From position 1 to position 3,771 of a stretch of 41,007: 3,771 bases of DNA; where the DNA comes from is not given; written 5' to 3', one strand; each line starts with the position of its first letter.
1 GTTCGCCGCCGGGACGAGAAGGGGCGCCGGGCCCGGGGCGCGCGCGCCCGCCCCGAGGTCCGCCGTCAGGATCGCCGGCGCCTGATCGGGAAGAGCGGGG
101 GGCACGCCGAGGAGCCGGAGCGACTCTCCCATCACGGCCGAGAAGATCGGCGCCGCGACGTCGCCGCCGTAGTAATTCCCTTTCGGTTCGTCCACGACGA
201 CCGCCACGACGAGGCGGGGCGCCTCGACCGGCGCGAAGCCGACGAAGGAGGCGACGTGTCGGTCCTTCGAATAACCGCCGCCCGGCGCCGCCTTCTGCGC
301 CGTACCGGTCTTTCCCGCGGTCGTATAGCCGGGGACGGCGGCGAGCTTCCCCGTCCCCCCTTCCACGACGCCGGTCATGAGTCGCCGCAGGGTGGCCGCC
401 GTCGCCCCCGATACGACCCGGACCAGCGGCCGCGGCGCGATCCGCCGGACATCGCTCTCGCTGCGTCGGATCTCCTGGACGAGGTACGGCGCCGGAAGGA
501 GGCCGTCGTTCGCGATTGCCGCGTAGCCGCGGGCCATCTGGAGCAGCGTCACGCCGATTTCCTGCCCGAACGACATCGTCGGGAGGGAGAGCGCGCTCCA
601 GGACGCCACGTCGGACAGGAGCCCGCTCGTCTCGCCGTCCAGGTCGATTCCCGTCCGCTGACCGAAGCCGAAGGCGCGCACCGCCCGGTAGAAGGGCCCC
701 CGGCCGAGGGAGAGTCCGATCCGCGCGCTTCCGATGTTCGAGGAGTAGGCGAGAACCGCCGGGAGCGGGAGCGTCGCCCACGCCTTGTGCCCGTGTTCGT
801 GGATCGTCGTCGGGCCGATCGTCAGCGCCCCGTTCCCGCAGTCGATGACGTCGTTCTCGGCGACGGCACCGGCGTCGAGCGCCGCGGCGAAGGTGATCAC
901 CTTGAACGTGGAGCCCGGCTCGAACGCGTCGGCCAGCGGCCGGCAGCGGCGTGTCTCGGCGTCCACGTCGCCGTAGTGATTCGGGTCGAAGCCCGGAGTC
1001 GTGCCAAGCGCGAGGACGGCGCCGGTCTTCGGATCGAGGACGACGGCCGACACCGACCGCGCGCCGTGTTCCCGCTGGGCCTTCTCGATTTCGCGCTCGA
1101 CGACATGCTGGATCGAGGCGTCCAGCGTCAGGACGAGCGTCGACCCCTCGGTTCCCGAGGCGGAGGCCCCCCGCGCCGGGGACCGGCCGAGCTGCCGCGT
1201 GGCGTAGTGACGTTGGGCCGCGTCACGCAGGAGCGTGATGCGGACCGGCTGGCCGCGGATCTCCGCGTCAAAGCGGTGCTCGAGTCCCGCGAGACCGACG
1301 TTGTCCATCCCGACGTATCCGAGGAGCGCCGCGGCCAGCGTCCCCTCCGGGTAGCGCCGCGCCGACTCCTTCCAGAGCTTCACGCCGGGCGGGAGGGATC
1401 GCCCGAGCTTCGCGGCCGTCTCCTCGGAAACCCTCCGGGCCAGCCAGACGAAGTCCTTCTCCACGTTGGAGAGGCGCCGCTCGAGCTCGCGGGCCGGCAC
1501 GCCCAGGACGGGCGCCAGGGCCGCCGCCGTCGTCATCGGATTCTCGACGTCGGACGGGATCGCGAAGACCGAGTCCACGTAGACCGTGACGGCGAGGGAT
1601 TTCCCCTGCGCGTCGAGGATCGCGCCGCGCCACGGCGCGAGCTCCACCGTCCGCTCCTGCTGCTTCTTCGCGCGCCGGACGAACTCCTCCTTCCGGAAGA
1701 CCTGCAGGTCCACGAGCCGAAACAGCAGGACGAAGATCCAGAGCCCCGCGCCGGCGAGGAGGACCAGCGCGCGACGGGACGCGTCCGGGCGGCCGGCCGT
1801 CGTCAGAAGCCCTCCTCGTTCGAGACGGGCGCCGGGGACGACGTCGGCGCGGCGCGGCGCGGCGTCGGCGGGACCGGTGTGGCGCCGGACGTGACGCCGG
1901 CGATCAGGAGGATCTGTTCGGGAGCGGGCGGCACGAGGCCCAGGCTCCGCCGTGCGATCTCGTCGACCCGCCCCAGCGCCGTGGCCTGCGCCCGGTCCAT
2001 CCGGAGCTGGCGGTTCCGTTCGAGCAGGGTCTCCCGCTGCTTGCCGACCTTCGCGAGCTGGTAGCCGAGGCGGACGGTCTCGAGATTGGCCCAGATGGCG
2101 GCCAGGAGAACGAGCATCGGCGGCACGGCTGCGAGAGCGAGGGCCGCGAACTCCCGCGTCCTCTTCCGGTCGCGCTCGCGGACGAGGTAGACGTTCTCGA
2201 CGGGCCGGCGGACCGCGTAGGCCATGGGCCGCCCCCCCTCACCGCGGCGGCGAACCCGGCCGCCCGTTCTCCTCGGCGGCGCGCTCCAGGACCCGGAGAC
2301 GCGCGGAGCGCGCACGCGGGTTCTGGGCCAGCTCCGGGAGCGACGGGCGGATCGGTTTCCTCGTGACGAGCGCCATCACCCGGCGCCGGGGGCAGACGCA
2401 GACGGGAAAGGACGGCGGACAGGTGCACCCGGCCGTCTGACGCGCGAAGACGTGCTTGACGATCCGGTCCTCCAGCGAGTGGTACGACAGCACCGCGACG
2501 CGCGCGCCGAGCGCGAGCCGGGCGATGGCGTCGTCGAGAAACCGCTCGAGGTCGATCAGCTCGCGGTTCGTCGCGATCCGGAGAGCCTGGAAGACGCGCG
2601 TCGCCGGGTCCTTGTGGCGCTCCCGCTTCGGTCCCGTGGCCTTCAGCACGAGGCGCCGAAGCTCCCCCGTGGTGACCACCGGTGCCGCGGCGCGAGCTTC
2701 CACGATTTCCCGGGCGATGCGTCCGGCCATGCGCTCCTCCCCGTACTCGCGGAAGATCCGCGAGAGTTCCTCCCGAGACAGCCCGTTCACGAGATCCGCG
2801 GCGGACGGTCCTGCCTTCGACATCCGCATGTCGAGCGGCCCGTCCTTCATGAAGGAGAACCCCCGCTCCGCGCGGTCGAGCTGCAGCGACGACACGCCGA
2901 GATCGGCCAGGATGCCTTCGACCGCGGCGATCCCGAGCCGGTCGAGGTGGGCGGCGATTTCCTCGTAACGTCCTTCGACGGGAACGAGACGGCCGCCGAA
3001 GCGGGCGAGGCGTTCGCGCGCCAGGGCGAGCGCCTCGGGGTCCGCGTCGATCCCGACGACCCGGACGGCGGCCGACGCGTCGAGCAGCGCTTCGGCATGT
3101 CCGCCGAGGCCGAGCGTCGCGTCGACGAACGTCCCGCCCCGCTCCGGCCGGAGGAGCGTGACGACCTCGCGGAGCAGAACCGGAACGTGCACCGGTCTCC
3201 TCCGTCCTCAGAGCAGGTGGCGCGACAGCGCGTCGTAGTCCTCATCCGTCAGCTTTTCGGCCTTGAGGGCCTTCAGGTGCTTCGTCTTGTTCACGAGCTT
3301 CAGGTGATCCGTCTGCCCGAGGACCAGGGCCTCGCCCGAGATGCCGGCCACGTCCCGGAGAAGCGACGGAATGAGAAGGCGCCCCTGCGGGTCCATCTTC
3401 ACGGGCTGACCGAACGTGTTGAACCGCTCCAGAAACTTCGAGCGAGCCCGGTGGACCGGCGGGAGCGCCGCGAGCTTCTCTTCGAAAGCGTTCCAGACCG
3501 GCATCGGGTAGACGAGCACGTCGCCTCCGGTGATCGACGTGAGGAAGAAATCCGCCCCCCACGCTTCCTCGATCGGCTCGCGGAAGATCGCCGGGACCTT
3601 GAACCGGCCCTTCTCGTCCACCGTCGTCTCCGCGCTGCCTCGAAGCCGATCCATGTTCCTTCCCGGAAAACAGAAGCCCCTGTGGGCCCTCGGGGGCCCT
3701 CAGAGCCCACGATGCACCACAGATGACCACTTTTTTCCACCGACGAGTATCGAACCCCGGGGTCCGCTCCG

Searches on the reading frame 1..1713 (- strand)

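Call 9: search_protein_families(library=pfam, proteins=[window:1-1713:-], max_evalue=0.001)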
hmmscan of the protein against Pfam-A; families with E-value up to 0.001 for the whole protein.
window:1-1713:- (571 aa): 2 families
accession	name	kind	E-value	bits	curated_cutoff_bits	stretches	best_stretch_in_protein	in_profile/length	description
PF00905.27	Transpeptidase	-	4e-74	249.9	22.1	1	222-528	2-298/299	Penicillin binding protein transpeptidase domain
PF03717.20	PBP_dimer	-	2.3e-16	61.2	24.4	1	26-166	3-172/180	Penicillin-binding Protein dimerisation domain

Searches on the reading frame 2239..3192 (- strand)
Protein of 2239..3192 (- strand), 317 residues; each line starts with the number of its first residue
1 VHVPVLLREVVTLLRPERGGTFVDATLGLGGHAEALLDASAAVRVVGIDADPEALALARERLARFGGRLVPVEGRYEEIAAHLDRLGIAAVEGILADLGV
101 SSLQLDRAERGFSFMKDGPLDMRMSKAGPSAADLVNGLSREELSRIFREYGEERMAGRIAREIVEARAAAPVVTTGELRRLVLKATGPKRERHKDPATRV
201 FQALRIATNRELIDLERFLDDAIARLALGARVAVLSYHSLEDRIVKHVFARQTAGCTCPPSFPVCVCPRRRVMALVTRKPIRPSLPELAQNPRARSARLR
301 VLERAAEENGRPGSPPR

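Call 9: search_protein_families(library=pfam, proteins=[window:2239-3192:-], max_evalue=0.001)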
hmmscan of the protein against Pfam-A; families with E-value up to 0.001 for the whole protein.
window:2239-3192:- (317 aa): 2 families
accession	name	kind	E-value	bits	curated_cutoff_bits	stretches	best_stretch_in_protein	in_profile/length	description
PF01795.25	Methyltransf_5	-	4.9e-109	365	27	1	2-304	4-308/309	MraW methylase family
PF13649.12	Methyltransf_25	-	0.00017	22.6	27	1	23-80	2-59/97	Methyltransferase domain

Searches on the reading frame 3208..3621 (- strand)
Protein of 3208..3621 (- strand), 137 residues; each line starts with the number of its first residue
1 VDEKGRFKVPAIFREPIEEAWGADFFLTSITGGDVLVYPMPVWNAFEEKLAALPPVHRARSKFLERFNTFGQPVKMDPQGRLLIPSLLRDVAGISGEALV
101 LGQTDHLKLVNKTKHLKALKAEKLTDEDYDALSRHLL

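Call 9: search_protein_families(library=pfam, proteins=[window:3208-3621:-], max_evalue=0.001)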
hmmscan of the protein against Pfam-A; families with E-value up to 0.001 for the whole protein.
window:3208-3621:- (137 aa): 1 family
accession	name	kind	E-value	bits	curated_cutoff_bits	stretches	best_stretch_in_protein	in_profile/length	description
PF02381.23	MraZ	-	1.8e-13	50.7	23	2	74-113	8-47/72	MraZ protein, putative antitoxin-like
